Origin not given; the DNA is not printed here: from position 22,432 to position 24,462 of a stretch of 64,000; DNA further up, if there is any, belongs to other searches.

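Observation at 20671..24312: Tandem paralogous Cas4/RecB-type Fe-S nucleases fused to two OB-like modules, in a housekeeping operon context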

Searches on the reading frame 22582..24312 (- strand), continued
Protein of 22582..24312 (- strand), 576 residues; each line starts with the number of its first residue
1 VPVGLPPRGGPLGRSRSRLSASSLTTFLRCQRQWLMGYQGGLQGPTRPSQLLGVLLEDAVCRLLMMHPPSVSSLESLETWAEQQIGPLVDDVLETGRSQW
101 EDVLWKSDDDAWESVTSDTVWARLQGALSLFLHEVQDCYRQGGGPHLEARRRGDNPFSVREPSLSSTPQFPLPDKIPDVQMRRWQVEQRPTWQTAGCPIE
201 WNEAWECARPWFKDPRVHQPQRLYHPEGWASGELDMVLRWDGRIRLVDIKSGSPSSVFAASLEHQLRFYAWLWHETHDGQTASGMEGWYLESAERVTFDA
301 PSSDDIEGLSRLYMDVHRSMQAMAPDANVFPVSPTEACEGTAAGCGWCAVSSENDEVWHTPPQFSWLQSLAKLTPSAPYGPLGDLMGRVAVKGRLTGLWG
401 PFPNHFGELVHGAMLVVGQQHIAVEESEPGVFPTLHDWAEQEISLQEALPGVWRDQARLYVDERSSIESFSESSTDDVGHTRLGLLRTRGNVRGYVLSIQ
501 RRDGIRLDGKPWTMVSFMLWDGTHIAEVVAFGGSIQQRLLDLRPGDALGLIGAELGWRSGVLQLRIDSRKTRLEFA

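Call 67: find_encoding_contigs(protein=P0264, flank=8000, max_places=2)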
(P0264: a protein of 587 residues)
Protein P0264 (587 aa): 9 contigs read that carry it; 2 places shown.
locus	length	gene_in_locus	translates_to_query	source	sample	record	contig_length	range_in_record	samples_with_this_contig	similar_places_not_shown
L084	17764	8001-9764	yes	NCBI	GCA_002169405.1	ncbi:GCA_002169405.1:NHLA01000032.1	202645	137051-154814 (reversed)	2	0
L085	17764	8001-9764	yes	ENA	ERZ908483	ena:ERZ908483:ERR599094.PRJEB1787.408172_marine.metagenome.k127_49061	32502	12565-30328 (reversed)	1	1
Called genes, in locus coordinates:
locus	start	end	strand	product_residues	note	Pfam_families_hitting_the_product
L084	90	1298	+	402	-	-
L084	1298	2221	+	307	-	-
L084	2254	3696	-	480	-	-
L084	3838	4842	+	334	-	-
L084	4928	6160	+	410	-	PF00494:SQS_PSY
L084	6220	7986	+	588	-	PF00005:ABC_tran, PF02463:SMC_N (faint), PF13191:AAA_16 (faint), PF13304:AAA_21 (faint), PF00005:ABC_tran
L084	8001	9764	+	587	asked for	PF12705:PDDEXK_1 (weak)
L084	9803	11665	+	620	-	PF12705:PDDEXK_1, PF01336:tRNA_anti-codon (faint)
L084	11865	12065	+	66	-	PF21965:SAMP2 (weak)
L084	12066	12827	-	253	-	PF09754:PAC2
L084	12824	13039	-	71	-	PF04135:Nop10p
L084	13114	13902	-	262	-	PF00575:S1 (weak), PF07541:EIF_2_alpha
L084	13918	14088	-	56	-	PF01667:Ribosomal_S27e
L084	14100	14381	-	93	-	PF00935:Ribosomal_L44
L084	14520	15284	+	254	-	-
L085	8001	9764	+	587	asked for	PF12705:PDDEXK_1 (weak)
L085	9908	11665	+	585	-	PF12705:PDDEXK_1, PF01336:tRNA_anti-codon (faint)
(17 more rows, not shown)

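Call 68: find_encoding_contigs(protein=P0270, flank=8000, max_places=2)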
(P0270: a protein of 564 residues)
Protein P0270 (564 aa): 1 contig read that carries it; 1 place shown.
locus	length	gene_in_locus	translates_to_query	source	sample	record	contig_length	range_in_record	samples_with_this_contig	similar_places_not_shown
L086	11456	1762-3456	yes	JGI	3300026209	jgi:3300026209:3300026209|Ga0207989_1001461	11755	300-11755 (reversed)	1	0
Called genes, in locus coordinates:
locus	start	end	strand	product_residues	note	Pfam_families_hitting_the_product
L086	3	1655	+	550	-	?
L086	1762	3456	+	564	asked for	PF12705:PDDEXK_1 (weak), PF01336:tRNA_anti-codon (faint)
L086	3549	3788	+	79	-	-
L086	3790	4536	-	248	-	PF09754:PAC2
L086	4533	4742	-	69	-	PF04135:Nop10p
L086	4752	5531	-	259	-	PF00575:S1, PF07541:EIF_2_alpha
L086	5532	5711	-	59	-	PF01667:Ribosomal_S27e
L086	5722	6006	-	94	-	PF00935:Ribosomal_L44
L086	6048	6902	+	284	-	-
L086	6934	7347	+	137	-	-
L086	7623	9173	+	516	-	PF13522:GATase_6, PF13537:GATase_7, PF00156:Pribosyltran (weak)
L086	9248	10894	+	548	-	PF18911:PKD_4 (weak), PF22352:K319L-like_PKD (weak)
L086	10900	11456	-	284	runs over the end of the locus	?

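Call 77: search_solved_structures(query=A5, max_evalue=10, show_alignments=3)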
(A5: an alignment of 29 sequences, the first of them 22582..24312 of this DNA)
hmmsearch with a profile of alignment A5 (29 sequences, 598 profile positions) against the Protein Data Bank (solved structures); distinct sequences matched with E-value up to 10: 27.
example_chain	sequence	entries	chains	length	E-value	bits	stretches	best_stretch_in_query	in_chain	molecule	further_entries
8aa9_A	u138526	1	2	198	1.8e-08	36.7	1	502-590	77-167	Replication factor A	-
8aaj_A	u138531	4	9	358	2.2e-08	36.4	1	502-590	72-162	Replication factor A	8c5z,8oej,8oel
8aas_A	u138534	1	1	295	2.7e-08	36.1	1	505-590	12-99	Replication factor A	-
2k50_A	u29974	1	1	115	0.00039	22.4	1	506-593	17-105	Replication factor A related protein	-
1o7i_A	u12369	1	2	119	0.00063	21.7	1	506-591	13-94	SINGLE STRANDED DNA BINDING PROTEIN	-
2mna_A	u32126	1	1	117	0.00072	21.5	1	506-591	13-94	Single-stranded DNA binding protein (SSB)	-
7wcg_A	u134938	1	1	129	0.00082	21.3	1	506-591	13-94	Single-stranded DNA binding protein Ssb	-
2k75_A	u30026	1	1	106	0.003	19.4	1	499-593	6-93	uncharacterized protein Ta0387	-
1f9d_A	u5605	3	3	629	0.0057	18.5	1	258-283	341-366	ENDO-1,4-BETA-GLUCANASE F | Endoglucanase F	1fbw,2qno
1f9o_A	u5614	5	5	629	0.0057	18.5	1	258-283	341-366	ENDO-1,4-BETA-GLUCANASE F | CELLULASE CELF | CELLULASE CEL48F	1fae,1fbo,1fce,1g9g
1g9j_A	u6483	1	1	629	0.0057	18.5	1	258-283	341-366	CELLULASE CEL48F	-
5yj6_A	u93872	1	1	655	0.011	17.7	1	258-283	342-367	Dockerin type I repeat-containing protein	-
1l1y_A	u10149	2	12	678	0.011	17.6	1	258-283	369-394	cellobiohydrolase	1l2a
4gnx_C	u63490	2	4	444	0.023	16.5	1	505-571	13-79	Putative uncharacterized protein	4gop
4r5q_A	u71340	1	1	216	0.059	15.2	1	15-66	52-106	CRISPR-associated exonuclease, Cas4 family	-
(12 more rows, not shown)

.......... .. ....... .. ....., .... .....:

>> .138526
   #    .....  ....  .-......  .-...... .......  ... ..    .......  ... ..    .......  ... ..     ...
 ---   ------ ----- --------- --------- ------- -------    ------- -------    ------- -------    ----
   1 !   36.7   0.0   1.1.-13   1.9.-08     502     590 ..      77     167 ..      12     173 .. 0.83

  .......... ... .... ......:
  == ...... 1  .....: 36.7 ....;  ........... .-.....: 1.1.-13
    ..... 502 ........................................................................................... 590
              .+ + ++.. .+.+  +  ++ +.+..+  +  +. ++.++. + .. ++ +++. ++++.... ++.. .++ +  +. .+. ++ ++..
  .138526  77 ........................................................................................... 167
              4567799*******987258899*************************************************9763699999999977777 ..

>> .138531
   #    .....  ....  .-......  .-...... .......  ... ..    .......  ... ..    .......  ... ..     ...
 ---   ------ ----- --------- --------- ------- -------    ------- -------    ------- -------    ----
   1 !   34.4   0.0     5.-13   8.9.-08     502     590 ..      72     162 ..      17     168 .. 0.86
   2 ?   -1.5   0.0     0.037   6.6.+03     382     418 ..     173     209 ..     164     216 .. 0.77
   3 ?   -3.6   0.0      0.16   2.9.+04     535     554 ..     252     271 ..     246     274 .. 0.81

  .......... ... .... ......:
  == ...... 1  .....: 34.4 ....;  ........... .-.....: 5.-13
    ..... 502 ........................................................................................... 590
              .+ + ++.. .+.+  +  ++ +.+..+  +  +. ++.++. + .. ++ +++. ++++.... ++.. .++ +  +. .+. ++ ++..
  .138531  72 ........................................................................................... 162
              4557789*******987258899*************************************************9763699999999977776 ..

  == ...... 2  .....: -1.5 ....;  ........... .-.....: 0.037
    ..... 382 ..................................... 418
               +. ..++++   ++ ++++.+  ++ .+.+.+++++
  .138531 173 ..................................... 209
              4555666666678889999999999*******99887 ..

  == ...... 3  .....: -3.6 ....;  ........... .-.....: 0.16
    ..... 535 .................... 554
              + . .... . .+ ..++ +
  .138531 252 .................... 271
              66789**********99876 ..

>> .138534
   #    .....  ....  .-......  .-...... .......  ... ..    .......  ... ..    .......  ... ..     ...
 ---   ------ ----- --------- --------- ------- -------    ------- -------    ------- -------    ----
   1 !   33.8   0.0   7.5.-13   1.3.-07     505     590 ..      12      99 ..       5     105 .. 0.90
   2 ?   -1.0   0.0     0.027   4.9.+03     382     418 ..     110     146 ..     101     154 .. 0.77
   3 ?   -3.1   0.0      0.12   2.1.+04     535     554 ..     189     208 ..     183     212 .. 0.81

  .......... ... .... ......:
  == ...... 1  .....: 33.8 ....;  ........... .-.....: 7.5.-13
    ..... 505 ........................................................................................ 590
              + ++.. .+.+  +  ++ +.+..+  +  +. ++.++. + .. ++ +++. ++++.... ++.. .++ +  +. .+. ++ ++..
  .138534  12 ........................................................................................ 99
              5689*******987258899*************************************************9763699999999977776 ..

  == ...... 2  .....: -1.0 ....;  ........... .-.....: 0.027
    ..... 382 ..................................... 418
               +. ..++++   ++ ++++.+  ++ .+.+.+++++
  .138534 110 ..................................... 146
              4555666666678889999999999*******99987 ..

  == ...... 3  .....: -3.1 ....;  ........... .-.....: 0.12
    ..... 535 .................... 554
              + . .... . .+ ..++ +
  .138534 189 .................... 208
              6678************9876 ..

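Call 78: search_solved_structures(query=A5, max_evalue=0.001, show_alignments=5)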
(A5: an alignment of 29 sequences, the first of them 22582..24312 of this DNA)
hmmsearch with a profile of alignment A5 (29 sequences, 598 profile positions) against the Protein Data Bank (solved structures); distinct sequences matched with E-value up to 0.001: 7.
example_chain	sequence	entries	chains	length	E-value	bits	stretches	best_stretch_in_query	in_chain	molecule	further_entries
8aa9_A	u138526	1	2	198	1.8e-08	36.7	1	502-590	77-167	Replication factor A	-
8aaj_A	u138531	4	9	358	2.2e-08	36.4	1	502-590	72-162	Replication factor A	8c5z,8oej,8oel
8aas_A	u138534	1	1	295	2.7e-08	36.1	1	505-590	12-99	Replication factor A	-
2k50_A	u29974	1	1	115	0.00039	22.4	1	506-593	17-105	Replication factor A related protein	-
1o7i_A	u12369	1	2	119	0.00063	21.7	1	506-591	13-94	SINGLE STRANDED DNA BINDING PROTEIN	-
2mna_A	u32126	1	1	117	0.00072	21.5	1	506-591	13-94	Single-stranded DNA binding protein (SSB)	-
7wcg_A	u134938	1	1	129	0.00082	21.3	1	506-591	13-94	Single-stranded DNA binding protein Ssb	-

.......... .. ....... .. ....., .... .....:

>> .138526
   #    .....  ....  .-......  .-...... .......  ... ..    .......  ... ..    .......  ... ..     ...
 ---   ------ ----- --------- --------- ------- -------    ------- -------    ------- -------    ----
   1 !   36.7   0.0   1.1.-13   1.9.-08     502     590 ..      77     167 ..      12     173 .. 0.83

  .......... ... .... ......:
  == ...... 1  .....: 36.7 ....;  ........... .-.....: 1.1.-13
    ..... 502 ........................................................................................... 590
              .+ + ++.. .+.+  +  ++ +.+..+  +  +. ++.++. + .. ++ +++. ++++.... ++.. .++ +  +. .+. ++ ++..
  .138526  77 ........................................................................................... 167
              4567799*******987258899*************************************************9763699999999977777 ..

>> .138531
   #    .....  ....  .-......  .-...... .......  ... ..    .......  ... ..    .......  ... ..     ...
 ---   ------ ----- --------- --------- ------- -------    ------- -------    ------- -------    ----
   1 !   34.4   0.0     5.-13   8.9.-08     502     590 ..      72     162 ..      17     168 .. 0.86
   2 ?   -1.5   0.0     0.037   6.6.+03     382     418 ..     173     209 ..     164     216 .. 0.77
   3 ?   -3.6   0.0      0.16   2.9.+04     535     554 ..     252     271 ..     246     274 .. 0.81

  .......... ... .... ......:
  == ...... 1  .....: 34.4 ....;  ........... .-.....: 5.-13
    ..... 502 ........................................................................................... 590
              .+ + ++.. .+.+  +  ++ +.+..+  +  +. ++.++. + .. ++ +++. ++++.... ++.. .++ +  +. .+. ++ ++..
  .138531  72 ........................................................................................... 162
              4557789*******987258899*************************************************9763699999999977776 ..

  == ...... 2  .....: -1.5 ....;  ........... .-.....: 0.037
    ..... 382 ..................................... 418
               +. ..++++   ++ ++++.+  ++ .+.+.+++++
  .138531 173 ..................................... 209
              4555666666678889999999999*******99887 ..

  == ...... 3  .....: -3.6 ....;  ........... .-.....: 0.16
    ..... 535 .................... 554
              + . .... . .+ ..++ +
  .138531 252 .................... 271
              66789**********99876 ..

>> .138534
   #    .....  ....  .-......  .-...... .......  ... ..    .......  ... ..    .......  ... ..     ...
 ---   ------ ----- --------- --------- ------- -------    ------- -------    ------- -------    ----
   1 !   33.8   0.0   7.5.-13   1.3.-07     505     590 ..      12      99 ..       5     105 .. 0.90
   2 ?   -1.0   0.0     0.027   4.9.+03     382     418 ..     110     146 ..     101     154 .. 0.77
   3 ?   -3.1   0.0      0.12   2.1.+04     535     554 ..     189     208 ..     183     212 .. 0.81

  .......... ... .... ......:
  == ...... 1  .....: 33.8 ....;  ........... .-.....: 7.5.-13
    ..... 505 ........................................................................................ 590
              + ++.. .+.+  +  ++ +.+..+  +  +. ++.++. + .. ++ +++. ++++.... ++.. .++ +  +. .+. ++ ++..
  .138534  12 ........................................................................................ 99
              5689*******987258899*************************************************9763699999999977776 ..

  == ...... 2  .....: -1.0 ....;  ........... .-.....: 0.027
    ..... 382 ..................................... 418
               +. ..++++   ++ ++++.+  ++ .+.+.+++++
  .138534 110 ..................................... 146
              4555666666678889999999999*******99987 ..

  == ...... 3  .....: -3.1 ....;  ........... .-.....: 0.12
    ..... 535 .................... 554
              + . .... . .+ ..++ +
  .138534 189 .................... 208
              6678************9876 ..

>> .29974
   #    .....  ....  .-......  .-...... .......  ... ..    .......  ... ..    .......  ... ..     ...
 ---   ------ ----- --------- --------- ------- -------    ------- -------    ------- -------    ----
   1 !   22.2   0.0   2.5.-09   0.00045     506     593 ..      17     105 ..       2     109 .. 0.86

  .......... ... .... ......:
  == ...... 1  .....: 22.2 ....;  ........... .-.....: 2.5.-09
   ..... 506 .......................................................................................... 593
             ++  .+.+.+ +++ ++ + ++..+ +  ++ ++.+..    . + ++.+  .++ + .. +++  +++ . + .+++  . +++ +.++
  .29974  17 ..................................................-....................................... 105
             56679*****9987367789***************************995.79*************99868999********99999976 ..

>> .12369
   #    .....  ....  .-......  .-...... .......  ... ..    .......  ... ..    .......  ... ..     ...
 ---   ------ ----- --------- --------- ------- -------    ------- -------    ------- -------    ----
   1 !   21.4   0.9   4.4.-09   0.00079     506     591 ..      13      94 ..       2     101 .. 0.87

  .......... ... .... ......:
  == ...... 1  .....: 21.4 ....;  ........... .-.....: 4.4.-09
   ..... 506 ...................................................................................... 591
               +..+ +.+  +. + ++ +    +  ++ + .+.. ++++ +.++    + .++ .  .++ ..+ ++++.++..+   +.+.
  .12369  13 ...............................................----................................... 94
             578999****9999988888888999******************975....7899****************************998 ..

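Call 79: find_related_loci(query=A3, collection=viral_contigs, flank=6000)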
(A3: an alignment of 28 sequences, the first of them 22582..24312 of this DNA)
Query A3 (576 aa) in viral_contigs; peptide patterns used: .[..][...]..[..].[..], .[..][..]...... (x = any residue, [..] = any of these).
38 stretches matched a pattern, but none encodes a relative of the query by tblastn (E <= 1e-3).
